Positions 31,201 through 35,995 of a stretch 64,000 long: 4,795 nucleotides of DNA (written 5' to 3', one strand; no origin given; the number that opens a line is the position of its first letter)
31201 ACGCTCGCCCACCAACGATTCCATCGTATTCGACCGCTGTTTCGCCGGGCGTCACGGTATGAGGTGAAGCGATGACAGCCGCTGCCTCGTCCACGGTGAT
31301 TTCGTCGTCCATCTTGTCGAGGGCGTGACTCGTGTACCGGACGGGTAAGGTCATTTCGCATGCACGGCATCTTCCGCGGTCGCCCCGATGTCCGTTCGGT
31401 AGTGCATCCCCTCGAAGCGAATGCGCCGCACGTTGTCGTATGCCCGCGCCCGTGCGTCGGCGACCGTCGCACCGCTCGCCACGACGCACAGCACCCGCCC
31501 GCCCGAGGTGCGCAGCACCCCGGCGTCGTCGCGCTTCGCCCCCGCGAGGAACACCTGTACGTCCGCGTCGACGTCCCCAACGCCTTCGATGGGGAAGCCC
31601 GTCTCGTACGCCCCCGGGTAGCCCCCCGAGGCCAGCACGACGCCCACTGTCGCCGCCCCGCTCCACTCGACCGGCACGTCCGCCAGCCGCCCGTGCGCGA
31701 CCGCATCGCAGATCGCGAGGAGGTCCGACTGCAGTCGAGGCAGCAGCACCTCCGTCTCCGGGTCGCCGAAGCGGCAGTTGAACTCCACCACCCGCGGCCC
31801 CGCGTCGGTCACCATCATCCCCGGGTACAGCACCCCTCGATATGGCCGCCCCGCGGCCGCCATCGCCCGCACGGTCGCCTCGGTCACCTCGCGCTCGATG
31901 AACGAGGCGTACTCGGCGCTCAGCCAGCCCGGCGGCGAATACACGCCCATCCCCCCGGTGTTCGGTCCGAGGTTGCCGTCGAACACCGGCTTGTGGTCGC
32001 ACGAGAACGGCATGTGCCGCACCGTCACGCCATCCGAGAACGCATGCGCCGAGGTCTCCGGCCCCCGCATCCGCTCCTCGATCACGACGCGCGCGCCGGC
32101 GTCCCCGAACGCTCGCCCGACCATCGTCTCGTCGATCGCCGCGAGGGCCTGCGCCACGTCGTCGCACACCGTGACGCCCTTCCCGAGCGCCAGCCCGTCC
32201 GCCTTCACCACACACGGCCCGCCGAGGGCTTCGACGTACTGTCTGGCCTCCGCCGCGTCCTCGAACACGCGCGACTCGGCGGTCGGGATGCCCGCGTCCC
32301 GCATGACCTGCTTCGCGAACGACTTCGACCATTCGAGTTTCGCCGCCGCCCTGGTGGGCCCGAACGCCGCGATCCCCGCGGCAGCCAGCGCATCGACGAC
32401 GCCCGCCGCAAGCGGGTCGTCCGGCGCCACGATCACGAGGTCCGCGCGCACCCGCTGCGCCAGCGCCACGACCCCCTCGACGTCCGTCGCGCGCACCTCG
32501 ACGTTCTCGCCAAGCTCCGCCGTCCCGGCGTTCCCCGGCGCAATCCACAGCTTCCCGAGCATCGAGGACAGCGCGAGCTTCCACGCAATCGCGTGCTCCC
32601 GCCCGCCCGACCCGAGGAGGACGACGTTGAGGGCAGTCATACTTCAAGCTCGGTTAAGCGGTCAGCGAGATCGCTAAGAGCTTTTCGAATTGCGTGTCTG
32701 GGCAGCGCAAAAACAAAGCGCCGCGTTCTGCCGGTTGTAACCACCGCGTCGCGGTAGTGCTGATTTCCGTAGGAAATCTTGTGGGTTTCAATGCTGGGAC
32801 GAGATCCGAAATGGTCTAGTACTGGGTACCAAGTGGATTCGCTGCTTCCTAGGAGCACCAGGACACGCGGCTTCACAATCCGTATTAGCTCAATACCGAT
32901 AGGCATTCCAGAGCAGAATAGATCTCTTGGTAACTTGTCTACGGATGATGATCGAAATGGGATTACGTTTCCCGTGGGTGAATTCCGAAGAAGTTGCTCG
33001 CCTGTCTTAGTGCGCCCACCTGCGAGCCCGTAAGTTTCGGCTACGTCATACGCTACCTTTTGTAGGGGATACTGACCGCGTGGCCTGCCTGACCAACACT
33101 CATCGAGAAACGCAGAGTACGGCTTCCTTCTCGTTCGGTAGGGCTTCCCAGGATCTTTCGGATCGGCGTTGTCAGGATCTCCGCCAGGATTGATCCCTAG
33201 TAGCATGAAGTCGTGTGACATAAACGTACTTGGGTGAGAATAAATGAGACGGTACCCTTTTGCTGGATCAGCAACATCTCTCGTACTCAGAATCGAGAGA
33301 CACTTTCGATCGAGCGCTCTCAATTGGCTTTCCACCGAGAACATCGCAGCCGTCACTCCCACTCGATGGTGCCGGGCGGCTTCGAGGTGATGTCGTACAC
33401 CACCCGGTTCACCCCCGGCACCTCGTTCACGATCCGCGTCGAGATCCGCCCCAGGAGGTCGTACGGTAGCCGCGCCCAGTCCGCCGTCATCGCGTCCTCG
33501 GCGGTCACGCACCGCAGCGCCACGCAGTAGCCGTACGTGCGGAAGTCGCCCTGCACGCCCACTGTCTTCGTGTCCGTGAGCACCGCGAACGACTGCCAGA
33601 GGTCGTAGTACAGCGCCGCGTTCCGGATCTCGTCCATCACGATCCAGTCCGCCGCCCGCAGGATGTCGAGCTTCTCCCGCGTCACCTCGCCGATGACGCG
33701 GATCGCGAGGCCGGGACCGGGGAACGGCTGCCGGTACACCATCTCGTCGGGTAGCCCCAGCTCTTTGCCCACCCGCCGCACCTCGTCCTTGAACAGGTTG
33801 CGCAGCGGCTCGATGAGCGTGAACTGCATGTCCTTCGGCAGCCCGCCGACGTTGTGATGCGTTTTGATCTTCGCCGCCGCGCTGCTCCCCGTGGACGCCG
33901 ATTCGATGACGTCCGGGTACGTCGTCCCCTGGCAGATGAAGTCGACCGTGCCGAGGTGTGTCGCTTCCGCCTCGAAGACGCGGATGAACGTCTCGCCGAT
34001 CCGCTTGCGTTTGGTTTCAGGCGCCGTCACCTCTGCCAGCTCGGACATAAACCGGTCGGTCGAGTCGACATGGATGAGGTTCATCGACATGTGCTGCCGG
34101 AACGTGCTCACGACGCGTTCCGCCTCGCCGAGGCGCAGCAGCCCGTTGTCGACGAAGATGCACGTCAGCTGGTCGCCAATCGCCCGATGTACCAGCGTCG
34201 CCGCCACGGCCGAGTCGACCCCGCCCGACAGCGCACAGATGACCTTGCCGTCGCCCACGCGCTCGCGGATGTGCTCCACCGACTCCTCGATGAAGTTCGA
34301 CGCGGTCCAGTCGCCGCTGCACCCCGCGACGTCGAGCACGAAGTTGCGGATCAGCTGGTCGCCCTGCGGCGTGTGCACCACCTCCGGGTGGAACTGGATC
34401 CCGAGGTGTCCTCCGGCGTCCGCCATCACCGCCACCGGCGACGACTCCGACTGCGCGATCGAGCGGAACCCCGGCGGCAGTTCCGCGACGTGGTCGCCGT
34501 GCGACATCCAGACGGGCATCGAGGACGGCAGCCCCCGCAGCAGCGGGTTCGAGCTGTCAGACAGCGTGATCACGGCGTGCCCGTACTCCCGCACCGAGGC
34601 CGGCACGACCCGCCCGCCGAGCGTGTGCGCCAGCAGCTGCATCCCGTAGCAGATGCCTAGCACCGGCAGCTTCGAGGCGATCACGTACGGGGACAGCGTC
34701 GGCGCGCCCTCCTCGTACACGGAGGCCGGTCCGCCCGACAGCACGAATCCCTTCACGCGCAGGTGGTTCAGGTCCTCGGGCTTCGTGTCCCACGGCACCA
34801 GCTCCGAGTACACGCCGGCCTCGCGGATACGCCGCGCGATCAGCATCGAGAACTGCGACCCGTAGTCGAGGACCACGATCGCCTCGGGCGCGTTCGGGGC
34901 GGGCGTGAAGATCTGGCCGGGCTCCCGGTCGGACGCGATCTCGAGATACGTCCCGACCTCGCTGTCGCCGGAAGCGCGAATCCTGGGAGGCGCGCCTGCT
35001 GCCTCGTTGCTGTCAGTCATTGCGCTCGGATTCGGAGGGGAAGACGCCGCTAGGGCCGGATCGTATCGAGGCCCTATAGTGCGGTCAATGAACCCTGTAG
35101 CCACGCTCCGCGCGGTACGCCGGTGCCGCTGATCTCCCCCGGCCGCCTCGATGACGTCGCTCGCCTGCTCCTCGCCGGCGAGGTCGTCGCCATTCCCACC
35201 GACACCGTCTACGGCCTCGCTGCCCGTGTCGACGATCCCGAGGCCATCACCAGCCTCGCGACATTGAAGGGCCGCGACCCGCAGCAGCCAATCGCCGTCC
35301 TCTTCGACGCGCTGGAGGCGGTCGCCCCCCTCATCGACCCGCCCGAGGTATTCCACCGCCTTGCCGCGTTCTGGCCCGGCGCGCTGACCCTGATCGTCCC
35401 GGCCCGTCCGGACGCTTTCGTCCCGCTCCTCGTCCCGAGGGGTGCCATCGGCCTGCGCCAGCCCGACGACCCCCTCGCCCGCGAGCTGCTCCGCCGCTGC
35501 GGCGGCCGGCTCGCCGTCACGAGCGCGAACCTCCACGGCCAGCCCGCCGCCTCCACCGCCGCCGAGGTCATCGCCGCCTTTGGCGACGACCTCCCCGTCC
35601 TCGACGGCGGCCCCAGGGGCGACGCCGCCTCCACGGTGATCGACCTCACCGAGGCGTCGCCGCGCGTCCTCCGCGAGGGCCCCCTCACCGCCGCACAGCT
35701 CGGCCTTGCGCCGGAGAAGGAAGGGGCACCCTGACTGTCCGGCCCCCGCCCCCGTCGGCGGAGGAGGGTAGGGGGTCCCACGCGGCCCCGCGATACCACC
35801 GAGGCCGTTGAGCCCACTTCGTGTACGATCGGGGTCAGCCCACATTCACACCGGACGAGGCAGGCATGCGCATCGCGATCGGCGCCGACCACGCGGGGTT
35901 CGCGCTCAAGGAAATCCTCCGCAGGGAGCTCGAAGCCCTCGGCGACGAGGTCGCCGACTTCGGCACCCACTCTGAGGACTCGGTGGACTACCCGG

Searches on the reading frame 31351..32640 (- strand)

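Call 10: search_protein_families(library=pfam, proteins=[window:31351-32640:-], max_evalue=0.01)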
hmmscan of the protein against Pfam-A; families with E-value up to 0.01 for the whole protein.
window:31351-32640:- (429 aa): 8 families
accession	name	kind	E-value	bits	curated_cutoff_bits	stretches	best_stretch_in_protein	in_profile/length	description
PF01071.24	GARS_A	-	2.5e-69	233.5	27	1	105-296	2-194/194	Phosphoribosylglycinamide synthetase, ATP-grasp (A) domain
PF02844.21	GARS_N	-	9.8e-34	116.5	29.5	1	5-103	2-100/100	Phosphoribosylglycinamide synthetase, N domain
PF02843.22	GARS_C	-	3.2e-30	104.8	34.8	1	331-420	1-91/92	Phosphoribosylglycinamide synthetase, C domain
PF02222.28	ATP-grasp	-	3.1e-06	27.4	27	1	112-189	2-74/179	ATP-grasp domain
PF02786.22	CPSase_L_D2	-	1.7e-05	24.9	19.8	1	106-194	2-92/211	Carbamoyl-phosphate synthase L chain, ATP binding domain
PF13549.11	ATP-grasp_5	-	2.5e-05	24.2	27.6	1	106-148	12-54/221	ATP-grasp domain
PF08442.15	ATP-grasp_2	-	0.0024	17.9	29.5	1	109-170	7-73/202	ATP-grasp domain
PF18603.7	LAL_C2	-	0.0077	16.9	29.4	1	359-410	25-76/78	L-amino acid ligase C-terminal domain 2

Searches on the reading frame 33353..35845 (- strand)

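Call 10: search_protein_families(library=pfam, proteins=[window:33353-35845:-], max_evalue=0.01)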
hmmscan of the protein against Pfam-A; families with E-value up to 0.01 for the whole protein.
window:33353-35845:- (830 aa): 8 families
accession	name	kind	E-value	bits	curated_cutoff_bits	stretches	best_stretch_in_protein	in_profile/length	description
PF00117.34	GATase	-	4e-44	151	22.8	1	324-505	1-189/190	Glutamine amidotransferase class-I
PF00958.27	GMP_synt_C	-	7e-43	145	27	1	738-829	1-92/92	GMP synthase C terminal domain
PF07722.19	Peptidase_C26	-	8.1e-09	36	20.5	1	384-488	97-219/219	Peptidase C26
PF02540.23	NAD_synthase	-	1e-07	31.8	21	1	522-563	8-50/242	NAD synthase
PF03054.22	tRNA_Me_trans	-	5e-05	23.5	20.6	1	534-567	2-34/202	tRNA methyl transferase HUP domain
PF02568.20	ThiI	-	0.00068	19.7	20.5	1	532-589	3-59/197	Thiamine biosynthesis protein (ThiI)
PF06508.19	QueC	-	0.0027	17.7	22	0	534-620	1-92/210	Queuosine biosynthesis protein QueC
PF01507.26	PAPS_reduct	-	0.0095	16.4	22.5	0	535-612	2-77/175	Phosphoadenosine phosphosulfate reductase domain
